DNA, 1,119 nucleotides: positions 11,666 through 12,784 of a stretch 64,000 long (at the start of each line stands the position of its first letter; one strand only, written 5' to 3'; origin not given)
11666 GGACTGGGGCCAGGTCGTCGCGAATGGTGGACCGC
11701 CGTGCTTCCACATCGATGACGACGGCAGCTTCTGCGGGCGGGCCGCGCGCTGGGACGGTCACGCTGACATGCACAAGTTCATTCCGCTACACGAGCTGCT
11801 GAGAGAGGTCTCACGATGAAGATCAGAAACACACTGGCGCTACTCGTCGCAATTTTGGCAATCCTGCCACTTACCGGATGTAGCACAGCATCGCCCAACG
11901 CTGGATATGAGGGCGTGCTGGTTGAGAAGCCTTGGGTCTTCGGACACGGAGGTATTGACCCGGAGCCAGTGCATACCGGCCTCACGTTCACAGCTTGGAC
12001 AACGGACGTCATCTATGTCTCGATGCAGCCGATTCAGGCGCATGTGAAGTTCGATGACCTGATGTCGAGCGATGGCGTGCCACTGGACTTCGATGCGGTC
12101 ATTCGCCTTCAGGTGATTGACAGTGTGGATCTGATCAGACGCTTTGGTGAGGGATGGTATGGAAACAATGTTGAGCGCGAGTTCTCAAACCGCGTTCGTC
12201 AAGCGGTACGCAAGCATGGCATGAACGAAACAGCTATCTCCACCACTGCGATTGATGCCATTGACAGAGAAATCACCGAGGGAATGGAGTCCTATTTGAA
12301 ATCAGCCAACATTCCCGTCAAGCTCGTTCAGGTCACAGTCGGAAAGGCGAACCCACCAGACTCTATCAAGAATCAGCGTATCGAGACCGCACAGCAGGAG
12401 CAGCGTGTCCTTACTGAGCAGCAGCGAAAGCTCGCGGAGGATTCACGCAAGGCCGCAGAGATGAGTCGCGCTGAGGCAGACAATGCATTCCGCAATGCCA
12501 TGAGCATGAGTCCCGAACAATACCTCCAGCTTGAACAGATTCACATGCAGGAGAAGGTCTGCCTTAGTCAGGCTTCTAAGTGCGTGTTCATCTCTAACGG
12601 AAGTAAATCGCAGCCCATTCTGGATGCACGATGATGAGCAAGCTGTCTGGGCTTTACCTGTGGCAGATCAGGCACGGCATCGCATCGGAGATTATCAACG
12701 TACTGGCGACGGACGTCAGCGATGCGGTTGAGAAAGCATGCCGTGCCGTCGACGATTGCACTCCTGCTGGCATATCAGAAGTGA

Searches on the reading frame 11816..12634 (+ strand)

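Call 86: search_protein_families(library=pfam, proteins=[window:11816-12634:+], max_evalue=0.001)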
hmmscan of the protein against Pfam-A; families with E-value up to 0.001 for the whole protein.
window:11816-12634:+ (272 aa): 1 family
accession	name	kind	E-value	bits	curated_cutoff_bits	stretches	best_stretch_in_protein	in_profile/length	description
PF01145.31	Band_7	-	9.2e-18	65.3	23.6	1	30-220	6-173/176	SPFH domain / Band 7 family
